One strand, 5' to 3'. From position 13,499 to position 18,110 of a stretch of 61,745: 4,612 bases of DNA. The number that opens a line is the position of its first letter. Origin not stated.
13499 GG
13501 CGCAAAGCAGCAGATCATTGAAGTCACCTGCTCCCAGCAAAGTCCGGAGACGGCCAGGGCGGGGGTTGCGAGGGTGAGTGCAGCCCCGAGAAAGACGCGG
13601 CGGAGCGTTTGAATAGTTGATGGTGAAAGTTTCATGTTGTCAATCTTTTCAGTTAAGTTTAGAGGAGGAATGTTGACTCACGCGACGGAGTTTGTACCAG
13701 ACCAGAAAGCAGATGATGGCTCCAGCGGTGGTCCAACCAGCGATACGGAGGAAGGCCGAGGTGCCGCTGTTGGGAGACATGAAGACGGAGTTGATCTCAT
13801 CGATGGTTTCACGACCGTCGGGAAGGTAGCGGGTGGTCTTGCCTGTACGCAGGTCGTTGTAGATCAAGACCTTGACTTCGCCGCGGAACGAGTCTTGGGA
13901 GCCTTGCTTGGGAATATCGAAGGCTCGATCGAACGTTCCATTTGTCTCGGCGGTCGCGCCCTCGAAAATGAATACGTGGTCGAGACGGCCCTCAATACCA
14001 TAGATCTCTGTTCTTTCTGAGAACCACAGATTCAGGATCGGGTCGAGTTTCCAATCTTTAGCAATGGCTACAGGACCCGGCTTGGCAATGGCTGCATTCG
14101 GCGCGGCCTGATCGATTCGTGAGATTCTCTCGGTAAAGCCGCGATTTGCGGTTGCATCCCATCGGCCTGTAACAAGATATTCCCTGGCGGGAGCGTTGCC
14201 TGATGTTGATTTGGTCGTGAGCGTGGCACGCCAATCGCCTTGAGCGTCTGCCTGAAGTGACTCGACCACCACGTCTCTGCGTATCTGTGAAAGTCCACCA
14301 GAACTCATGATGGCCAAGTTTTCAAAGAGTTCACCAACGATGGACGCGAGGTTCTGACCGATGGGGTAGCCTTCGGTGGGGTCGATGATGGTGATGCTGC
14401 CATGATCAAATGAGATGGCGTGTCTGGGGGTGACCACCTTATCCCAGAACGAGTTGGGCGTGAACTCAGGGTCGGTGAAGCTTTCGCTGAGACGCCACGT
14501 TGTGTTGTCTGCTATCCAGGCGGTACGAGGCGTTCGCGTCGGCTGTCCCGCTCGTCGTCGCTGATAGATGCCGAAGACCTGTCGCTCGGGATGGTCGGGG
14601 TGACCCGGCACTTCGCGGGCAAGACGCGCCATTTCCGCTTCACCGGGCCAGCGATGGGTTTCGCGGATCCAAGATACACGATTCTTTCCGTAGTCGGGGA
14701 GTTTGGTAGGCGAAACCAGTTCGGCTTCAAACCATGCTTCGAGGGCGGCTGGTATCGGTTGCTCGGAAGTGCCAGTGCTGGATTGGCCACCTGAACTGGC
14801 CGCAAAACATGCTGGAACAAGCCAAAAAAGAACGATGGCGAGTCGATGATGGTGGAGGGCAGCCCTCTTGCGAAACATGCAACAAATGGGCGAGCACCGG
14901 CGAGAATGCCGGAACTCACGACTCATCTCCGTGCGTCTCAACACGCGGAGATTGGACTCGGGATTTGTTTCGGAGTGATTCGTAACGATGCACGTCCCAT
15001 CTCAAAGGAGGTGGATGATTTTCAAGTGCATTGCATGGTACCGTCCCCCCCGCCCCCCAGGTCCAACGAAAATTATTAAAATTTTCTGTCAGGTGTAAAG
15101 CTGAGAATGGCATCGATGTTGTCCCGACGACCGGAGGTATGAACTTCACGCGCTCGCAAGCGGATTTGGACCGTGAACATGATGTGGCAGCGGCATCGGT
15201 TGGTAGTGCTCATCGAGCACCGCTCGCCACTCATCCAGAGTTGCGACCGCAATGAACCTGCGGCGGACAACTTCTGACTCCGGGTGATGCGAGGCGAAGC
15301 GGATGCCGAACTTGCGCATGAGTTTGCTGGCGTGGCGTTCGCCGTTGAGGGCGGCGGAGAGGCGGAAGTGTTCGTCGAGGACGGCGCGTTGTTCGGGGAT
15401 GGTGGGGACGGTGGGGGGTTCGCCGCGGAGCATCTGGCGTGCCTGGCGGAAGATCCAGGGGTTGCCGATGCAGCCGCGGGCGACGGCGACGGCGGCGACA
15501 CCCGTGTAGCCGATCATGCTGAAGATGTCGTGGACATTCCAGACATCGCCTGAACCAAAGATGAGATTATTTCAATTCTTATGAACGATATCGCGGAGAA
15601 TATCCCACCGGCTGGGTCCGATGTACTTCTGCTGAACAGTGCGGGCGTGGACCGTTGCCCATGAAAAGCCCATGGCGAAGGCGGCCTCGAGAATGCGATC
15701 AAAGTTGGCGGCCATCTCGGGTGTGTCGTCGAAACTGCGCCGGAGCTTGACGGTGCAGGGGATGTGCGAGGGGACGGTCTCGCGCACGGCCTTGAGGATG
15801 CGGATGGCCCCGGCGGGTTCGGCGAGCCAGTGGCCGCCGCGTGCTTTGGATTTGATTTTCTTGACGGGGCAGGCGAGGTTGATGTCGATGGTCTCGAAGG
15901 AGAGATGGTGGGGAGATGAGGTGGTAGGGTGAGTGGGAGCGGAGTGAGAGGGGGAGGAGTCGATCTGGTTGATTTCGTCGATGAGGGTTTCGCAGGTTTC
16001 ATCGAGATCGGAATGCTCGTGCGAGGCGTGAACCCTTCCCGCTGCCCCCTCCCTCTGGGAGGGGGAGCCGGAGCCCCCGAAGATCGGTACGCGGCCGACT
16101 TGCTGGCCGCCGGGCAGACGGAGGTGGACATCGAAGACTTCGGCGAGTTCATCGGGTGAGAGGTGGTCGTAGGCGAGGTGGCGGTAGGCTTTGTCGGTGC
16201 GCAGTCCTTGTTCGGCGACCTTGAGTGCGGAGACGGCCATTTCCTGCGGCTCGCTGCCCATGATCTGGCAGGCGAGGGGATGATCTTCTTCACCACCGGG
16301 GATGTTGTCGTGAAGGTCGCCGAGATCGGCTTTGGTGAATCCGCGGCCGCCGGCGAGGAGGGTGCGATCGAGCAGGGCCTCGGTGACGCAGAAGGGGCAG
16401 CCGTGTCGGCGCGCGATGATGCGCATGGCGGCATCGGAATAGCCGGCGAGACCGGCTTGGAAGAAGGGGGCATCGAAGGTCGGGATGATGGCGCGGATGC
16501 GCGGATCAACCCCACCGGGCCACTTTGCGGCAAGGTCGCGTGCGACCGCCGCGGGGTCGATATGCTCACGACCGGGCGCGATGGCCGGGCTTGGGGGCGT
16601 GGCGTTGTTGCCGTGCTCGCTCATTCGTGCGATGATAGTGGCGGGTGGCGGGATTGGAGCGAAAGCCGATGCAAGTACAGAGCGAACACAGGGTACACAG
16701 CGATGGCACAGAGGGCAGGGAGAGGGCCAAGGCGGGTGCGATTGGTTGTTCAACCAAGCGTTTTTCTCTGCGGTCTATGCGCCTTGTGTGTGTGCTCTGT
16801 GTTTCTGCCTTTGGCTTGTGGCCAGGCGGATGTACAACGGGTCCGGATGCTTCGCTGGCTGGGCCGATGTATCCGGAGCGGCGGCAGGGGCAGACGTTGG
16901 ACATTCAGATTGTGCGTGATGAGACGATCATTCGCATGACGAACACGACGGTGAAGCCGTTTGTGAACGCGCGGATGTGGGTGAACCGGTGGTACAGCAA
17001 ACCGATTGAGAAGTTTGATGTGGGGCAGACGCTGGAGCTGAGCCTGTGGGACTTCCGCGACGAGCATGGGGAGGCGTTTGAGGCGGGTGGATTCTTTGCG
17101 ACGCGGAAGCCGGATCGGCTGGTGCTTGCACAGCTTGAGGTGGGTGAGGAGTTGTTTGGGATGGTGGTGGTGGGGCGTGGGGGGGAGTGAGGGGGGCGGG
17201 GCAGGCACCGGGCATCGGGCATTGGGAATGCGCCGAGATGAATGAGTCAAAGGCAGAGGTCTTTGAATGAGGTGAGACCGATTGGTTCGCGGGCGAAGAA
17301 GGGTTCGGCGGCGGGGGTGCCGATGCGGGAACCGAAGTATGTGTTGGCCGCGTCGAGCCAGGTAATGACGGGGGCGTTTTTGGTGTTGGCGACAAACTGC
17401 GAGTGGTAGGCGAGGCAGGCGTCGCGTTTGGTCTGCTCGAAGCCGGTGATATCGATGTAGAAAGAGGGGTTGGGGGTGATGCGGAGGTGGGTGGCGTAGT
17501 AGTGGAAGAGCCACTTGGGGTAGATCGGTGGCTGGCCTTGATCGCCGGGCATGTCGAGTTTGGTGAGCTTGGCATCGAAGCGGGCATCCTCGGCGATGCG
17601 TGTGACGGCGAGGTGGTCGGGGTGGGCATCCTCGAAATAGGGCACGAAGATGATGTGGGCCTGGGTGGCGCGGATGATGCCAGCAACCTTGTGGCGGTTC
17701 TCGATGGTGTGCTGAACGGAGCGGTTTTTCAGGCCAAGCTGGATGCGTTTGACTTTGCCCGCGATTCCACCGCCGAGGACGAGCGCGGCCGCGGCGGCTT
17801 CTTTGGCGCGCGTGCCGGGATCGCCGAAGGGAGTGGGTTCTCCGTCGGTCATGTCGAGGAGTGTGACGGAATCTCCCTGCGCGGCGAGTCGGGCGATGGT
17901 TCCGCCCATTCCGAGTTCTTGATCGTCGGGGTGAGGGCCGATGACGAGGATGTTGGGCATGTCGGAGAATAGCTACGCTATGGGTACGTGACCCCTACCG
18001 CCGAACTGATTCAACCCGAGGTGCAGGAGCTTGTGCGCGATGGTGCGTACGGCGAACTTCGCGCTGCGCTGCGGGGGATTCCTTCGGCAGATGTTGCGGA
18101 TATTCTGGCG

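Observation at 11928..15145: AT-richer three-gene island: orphan anchored protein, 10-Cys secreted protein and a MauE-pseudopilin fusion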

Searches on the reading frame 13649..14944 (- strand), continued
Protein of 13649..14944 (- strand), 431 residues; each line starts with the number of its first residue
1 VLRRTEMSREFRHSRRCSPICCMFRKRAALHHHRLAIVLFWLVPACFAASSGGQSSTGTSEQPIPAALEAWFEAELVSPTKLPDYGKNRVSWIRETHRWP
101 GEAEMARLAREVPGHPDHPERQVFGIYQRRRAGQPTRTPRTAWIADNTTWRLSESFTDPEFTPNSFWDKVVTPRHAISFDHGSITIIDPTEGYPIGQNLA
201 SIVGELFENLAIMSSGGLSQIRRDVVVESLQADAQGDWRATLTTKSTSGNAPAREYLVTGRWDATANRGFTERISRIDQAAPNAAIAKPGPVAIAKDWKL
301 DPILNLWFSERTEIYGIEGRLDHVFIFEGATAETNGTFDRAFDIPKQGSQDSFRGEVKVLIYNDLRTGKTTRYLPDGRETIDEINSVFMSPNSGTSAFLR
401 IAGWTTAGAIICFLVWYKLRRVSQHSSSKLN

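Call 85: find_encoding_contigs(protein=P0080, flank=5000, max_places=1)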
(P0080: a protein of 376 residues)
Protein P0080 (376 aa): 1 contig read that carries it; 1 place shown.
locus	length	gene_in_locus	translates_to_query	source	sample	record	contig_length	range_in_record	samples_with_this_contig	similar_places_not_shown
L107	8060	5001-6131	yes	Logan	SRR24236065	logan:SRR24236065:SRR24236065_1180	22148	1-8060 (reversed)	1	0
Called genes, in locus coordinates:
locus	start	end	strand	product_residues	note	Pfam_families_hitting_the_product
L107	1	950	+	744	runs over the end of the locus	PF02163:Peptidase_M50, PF00595:PDZ (faint), PF17820:PDZ_6 (faint), PF13180:PDZ_2 (faint), PF14685:PDZ_Tricorn (faint)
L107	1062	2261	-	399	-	PF00144:Beta-lactamase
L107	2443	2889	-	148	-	-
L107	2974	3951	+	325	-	PF04187:Cofac_haem_bdg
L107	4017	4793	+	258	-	PF07963:N_methyl (weak), PF07596:SBP_bac_10 (weak)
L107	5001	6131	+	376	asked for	-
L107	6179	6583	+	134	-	-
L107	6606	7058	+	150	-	PF07291:MauE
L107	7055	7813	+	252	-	PF07963:N_methyl (weak)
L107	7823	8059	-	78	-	?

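Call 90: find_related_loci(query=A4, collection=viral_contigs, flank=6000)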
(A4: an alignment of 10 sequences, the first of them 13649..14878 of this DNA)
Query A4 (409 aa) in viral_contigs; peptide patterns used: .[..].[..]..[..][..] (x = any residue, [..] = any of these).
58 stretches matched a pattern, but none encodes a relative of the query by tblastn (E <= 1e-3).

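Call 91: search_dna_similar(query=window:13649-14878:-, collection=plasmids, mode=protein, max_evalue=0.001, max_rows=10)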
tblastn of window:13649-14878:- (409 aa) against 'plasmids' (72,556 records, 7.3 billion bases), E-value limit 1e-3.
No match.

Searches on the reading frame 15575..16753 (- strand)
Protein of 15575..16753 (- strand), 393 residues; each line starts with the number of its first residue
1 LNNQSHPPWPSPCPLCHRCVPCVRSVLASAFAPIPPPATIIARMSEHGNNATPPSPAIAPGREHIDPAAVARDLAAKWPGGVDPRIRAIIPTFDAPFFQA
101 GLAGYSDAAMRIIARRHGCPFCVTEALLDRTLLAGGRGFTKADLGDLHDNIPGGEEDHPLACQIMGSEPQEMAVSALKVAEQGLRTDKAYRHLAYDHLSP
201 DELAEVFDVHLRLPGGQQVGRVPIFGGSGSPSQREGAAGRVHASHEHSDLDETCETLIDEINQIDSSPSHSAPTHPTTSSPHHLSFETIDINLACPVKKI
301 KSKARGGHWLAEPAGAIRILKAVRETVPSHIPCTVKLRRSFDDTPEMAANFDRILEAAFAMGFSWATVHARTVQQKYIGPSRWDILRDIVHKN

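Call 60: search_protein_families(library=pfam, proteins=[window:15575-16753:-], max_evalue=0.0001)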
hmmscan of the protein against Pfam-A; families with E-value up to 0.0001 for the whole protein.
window:15575-16753:- (393 aa): 1 family
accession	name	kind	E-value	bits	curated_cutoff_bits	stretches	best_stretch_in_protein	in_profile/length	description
PF01207.24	Dus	-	5.7e-24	85.2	20.4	1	286-390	80-180/311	Dihydrouridine synthase (Dus)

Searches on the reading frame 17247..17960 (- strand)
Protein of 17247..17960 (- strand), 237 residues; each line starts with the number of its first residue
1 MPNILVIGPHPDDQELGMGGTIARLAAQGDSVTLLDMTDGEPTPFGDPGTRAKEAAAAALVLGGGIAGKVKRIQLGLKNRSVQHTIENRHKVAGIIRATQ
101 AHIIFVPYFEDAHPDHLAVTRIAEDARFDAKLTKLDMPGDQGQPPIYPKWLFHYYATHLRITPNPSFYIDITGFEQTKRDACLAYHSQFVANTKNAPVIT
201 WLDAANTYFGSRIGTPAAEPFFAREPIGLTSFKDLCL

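Call 60: search_protein_families(library=pfam, proteins=[window:17247-17960:-], max_evalue=0.0001)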
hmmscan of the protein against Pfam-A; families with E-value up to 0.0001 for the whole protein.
window:17247-17960:- (237 aa): 1 family
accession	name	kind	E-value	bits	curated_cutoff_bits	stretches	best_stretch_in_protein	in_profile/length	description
PF02585.22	PIG-L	-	3.7e-22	79.6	28.2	1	5-126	1-128/129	GlcNAc-PI de-N-acetylase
